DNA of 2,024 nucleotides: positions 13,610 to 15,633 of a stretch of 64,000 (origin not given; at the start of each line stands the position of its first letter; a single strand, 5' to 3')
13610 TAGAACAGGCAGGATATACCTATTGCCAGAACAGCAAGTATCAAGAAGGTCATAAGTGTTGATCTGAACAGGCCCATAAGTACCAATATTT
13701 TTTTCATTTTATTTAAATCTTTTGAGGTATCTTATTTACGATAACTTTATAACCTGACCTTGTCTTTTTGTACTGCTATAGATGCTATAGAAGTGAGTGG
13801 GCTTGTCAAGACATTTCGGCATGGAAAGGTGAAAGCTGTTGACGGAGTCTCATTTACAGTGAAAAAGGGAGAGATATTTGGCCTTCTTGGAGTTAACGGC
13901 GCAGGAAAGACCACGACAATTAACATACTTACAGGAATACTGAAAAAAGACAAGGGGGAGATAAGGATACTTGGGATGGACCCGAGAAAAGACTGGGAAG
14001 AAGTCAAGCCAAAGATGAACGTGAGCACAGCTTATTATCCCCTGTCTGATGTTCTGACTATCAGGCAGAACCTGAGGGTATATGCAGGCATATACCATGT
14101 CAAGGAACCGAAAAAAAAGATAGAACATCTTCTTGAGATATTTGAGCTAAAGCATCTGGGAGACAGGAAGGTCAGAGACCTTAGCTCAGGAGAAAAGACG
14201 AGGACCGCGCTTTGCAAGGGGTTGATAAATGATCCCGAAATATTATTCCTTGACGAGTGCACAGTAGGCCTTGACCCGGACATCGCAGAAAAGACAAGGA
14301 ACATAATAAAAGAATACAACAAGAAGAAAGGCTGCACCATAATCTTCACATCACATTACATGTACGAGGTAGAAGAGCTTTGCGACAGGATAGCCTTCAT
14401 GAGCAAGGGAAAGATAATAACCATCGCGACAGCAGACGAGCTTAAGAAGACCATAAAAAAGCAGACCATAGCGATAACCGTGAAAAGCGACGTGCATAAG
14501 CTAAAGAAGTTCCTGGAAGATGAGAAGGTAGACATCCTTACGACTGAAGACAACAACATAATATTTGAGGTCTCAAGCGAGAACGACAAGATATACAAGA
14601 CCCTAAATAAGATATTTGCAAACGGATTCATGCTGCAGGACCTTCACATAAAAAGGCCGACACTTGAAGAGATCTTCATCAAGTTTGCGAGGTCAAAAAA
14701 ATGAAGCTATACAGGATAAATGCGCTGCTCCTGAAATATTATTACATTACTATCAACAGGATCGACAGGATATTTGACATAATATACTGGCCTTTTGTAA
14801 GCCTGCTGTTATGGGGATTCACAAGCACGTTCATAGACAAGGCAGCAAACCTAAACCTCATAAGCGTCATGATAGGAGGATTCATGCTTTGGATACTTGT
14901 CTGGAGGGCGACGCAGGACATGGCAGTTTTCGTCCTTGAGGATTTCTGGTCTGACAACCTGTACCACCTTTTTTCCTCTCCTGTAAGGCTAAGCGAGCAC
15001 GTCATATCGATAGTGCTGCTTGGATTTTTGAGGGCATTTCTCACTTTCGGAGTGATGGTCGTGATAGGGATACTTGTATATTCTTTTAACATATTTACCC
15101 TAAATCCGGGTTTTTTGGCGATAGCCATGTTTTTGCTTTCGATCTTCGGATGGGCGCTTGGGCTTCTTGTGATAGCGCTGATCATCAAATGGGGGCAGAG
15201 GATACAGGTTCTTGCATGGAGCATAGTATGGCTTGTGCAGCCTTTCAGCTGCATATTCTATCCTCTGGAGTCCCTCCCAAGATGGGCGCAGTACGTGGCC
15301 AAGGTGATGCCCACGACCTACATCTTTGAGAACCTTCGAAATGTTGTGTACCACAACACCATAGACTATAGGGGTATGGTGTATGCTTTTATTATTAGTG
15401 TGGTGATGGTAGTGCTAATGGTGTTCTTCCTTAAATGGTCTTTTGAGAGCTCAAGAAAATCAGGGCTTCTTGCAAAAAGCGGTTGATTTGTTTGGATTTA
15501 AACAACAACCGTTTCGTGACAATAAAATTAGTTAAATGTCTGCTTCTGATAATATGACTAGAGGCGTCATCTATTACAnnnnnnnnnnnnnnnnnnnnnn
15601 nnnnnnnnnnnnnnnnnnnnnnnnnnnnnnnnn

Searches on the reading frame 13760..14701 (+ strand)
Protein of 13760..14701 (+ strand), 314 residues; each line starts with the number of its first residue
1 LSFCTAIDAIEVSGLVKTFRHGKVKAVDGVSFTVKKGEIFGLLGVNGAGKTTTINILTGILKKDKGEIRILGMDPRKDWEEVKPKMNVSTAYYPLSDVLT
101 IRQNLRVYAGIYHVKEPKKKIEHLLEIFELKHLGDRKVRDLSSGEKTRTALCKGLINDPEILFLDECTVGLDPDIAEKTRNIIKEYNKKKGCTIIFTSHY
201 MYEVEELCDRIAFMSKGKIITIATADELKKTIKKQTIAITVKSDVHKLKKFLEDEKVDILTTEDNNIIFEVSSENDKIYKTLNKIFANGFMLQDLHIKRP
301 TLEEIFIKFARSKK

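Call 23: search_protein_families(library=pfam, proteins=[window:13760-14701:+], max_evalue=0.001)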
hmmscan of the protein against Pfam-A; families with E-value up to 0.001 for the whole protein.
window:13760-14701:+ (314 aa): 3 families
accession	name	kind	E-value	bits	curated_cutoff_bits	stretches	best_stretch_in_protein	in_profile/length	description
PF00005.33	ABC_tran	-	1.4e-28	100.6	25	1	28-168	2-136/137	ABC transporter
PF13304.12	AAA_21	-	9.4e-11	42.7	27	1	104-202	197-301/304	AAA domain, putative AbiEii toxin, Type IV TA system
PF13732.12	DrrA1-3_C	-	1.6e-07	32.3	27.4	1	225-308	3-79/81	ATP-binding protein DrrA1-3-like, C-terminal domain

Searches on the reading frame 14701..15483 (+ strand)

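Call 23: search_protein_families(library=pfam, proteins=[window:14701-15483:+], max_evalue=0.001)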
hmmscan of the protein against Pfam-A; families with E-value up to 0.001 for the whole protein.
window:14701-15483:+ (261 aa): 2 families
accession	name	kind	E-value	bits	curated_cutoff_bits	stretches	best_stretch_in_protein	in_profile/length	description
PF01061.29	ABC2_membrane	-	2.5e-11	44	26.9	1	25-216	18-210/211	ABC-2 type transporter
PF12698.13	ABC2_membrane_3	-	1.1e-07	31.7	31.6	1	50-240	157-345/347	ABC-2 family transporter protein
